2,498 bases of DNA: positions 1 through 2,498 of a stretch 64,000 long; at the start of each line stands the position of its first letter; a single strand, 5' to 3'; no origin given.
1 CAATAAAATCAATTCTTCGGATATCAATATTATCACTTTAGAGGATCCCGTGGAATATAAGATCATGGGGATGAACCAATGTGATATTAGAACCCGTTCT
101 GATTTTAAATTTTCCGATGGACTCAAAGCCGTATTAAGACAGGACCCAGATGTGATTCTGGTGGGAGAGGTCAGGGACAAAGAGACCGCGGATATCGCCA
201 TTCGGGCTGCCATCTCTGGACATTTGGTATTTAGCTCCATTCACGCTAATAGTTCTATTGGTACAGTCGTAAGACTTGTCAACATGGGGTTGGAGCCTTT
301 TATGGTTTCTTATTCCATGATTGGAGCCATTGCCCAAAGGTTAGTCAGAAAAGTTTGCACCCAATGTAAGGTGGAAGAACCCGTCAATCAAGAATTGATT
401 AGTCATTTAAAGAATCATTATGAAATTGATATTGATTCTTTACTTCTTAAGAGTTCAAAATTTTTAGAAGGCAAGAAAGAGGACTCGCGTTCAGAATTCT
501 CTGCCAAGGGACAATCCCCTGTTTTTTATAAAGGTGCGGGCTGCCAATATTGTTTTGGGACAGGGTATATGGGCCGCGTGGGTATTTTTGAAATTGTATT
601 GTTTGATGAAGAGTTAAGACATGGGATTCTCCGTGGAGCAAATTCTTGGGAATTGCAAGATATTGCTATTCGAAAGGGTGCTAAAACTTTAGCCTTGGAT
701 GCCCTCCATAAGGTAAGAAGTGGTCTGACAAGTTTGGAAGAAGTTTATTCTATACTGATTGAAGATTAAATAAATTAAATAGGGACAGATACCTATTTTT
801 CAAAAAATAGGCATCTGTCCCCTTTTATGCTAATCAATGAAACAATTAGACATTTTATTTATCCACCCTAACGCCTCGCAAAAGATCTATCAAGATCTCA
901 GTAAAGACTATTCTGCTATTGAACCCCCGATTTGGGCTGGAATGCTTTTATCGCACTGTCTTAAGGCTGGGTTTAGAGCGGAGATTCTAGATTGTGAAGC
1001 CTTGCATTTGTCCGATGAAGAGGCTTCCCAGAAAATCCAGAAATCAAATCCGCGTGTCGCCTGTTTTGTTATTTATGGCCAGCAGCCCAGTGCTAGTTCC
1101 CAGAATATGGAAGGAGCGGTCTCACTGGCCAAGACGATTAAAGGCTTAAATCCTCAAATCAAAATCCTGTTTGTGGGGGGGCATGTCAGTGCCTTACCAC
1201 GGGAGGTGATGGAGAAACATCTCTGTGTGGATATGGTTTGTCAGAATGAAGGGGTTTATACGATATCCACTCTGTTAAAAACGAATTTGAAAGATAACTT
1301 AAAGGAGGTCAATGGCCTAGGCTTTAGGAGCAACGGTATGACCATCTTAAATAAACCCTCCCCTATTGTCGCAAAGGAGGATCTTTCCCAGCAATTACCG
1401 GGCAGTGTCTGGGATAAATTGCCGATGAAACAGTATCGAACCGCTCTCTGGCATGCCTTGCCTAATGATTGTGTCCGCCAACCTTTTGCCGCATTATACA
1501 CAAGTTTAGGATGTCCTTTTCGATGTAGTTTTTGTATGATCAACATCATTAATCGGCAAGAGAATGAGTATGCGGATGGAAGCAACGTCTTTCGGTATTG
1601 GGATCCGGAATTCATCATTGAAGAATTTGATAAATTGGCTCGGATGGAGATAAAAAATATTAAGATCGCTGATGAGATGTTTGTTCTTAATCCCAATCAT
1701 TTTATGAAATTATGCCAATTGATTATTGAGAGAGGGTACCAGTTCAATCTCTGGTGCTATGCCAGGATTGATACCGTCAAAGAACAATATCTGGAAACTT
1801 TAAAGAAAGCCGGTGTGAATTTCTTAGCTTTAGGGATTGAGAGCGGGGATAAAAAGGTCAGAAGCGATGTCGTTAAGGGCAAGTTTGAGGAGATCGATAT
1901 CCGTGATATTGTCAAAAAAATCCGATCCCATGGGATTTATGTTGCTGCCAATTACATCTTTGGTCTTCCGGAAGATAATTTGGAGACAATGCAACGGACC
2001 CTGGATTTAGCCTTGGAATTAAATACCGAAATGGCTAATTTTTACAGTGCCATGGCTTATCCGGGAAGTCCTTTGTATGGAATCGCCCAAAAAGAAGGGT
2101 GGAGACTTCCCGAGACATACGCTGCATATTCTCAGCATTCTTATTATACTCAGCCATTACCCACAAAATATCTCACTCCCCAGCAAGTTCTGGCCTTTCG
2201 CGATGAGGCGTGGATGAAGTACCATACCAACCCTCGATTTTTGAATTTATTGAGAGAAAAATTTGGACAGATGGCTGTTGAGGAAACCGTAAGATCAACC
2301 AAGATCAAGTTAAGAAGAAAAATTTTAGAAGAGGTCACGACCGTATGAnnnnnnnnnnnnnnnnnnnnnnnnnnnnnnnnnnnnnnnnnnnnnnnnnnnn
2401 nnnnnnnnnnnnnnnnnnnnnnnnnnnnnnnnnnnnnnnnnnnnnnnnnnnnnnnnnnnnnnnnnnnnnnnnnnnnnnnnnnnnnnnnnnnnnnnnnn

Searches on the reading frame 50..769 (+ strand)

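Call 51: search_protein_families(library=pfam, proteins=[window:50-769:+], max_evalue=0.0001)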
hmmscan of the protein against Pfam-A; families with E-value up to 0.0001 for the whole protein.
window:50-769:+ (239 aa): 1 family
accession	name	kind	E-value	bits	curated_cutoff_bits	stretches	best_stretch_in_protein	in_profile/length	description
PF00437.27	T2SSE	-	3.9e-56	190.7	24.9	1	2-232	181-368/370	Type II/IV secretion system protein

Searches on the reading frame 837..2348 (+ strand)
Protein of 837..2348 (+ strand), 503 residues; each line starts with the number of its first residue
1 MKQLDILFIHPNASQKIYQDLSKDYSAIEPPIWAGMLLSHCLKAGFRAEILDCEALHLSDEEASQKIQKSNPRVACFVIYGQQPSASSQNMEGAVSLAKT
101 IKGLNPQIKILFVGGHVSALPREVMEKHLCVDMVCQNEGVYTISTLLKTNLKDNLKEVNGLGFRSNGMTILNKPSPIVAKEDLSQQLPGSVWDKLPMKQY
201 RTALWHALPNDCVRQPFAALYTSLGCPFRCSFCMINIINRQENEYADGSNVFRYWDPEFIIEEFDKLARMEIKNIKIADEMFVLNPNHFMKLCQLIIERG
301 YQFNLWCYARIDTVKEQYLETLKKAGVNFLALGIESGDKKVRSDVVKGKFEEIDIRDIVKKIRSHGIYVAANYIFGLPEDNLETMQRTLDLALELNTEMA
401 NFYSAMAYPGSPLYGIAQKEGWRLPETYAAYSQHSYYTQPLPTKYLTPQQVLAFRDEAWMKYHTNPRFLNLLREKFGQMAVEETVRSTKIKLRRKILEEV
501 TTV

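Call 14: search_protein_families(library=pfam, proteins=[window:837-2348:+], max_evalue=0.001)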
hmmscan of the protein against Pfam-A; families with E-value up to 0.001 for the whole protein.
window:837-2348:+ (503 aa): 2 families
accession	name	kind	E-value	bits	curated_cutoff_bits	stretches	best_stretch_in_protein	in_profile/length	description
PF04055.27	Radical_SAM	-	3.7e-19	69.9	29.5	1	222-392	3-166/166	Radical SAM superfamily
PF02310.24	B12-binding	-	2.1e-13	50.6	32.1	1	28-146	11-120/121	B12 binding domain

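Call 44: search_protein_families(library=ncbifam, proteins=[window:837-2348:+], max_evalue=1e-10)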
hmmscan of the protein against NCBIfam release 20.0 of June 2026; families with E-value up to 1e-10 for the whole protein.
window:837-2348:+ (503 aa): 16 families
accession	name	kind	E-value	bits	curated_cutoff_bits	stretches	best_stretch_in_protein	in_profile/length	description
TIGR03471.1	HpnJ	equivalog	9.6e-44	150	577.6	1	87-468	77-438/472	hopanoid biosynthesis associated radical SAM protein HpnJ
TIGR02026.1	BchE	equivalog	3.9e-35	121.6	481.35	1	6-471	2-436/497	magnesium-protoporphyrin IX monomethyl ester anaerobic oxidative cyclase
NF050148.1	rSAM_ApyD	equivalog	1.3e-31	109.7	750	1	94-392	90-363/645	RiPP biosynthesis radical SAM protein ApyD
NF033070.1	rSAM_AprD4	equivalog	3.9e-25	88.7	500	1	216-426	195-399/456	AprD4 family radical SAM diol-dehydratase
TIGR04479.1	bcpD_PhpK_rSAM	subfamily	7.1e-25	87.3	600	1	216-408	240-419/504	PhpK family radical SAM P-methyltransferase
TIGR04072.2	rSAM_ladder_B12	equivalog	8.6e-24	84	360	1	218-440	181-393/443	lipid biosynthesis B12-binding/radical SAM protein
TIGR04014.1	B12_SAM_MJ_0865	equivalog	1.3e-21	76.9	360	1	107-416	67-357/434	methyl-coenzyme M reductase glutamine C-methyltransferase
TIGR04295.1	B12_rSAM_oligo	hypoth_equivalog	6.8e-21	74.4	400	1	36-437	30-400/422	TIGR04295 family B12-binding domain-containing radical SAM protein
NF038361.1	rSAM_Sden_1168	equivalog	1.9e-17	63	575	1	55-421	124-477/560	Sden_1168 family B12-binding radical SAM P-methyltransferase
TIGR04190.1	B12_SAM_Ta0216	equivalog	2.5e-17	62.7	500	1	91-408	93-407/554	TIGR04190 family B12-binding domain/radical SAM domain protein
NF033712.0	B12_rSAM_KedN5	subfamily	2.7e-17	62.2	700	1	49-390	40-365/624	KedN5 family methylcobalamin-dependent radical SAM C-methyltransferase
TIGR03975.1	rSAM_ocin_1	subfamily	4.5e-17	61.8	281.85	1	62-390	119-425/606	RiPP maturation radical SAM C-methyltransferase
TIGR04367.1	HpnR_B12_rSAM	equivalog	2.2e-16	59.5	650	1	35-414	26-370/490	hopanoid C-3 methylase HpnR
TIGR04013.1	B12_SAM_MJ_1487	hypoth_equivalog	1e-15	57.5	251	0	86-242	51-176/382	TIGR04013 family B12-binding domain/radical SAM domain-containing protein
TIGR04428.1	B12_rSAM_trp_MT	equivalog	2.6e-11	42.6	500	1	219-411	218-415/558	tryptophan 2-C-methyltransferase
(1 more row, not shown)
